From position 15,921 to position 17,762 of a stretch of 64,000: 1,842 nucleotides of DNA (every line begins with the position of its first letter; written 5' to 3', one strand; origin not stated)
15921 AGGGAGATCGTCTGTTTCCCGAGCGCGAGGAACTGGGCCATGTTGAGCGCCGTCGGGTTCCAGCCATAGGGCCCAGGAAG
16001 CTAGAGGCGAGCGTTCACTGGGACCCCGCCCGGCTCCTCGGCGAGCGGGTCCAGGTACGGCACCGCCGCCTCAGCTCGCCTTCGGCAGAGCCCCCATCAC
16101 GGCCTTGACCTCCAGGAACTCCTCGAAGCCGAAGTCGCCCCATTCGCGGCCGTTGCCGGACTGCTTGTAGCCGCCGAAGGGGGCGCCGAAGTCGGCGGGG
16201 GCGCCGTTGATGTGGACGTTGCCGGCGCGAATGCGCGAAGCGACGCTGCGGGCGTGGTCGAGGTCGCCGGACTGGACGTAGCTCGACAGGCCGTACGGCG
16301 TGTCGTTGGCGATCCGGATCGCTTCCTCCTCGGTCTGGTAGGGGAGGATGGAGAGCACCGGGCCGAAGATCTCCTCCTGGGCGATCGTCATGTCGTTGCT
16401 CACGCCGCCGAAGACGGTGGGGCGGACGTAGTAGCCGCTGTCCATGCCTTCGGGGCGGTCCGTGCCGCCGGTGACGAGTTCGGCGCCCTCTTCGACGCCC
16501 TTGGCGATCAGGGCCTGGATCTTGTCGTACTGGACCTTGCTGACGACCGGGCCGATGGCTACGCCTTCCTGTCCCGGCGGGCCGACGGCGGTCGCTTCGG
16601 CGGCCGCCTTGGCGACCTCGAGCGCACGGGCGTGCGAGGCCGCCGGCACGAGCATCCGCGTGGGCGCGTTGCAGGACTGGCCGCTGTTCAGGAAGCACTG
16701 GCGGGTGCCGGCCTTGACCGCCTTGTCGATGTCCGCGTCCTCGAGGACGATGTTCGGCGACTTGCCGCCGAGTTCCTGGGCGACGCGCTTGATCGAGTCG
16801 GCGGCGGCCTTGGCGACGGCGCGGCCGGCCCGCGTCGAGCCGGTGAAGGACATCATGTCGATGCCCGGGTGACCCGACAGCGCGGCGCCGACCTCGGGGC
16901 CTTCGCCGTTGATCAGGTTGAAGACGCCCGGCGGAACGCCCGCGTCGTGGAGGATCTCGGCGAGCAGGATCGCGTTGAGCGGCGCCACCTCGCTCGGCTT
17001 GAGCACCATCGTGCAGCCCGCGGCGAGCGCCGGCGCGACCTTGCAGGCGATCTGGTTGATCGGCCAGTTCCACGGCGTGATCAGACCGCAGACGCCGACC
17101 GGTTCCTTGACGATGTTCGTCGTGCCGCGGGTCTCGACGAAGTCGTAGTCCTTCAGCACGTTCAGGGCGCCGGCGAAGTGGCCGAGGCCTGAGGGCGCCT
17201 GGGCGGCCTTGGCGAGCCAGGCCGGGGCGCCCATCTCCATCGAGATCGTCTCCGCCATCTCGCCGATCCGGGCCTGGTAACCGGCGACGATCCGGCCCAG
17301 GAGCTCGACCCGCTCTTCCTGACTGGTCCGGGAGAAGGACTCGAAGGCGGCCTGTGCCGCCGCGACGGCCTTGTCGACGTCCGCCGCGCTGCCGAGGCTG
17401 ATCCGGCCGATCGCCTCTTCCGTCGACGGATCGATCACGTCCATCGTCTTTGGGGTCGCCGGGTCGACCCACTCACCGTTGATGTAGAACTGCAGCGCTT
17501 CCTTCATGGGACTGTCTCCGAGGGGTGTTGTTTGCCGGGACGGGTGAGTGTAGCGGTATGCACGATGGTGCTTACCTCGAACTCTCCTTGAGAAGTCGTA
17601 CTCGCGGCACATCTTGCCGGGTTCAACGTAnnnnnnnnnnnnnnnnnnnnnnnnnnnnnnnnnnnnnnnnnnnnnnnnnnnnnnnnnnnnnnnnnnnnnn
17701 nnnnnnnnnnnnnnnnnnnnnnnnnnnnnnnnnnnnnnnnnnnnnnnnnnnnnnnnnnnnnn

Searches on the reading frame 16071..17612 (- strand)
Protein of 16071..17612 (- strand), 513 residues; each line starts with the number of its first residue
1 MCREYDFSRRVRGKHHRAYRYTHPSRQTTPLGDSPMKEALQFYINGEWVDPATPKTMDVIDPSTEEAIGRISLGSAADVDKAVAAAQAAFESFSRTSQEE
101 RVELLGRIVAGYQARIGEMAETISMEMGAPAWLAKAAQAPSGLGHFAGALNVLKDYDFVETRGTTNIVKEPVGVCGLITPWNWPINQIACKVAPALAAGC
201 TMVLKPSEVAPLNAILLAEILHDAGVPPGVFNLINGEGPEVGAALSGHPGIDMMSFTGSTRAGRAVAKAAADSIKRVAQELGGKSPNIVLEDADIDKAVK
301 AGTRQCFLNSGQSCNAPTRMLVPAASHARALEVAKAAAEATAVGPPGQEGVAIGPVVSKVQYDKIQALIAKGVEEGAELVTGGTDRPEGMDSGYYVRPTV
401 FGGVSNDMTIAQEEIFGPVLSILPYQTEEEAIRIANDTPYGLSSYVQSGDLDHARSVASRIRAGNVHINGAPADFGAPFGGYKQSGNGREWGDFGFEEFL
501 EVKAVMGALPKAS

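Call 4: search_protein_families(library=pfam, proteins=[window:16071-17612:-], max_evalue=1)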
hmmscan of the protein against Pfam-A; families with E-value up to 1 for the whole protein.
window:16071-17612:- (513 aa): 1 family
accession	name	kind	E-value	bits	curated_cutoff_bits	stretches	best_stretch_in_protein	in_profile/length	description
PF00171.27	Aldedh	-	4.7e-159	530.3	23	1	48-505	1-461/461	Aldehyde dehydrogenase family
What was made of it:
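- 16071..17612 (-): Right flank: aldehyde dehydrogenase. Pfam Aldedh E 4.7e-159 (call 4).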
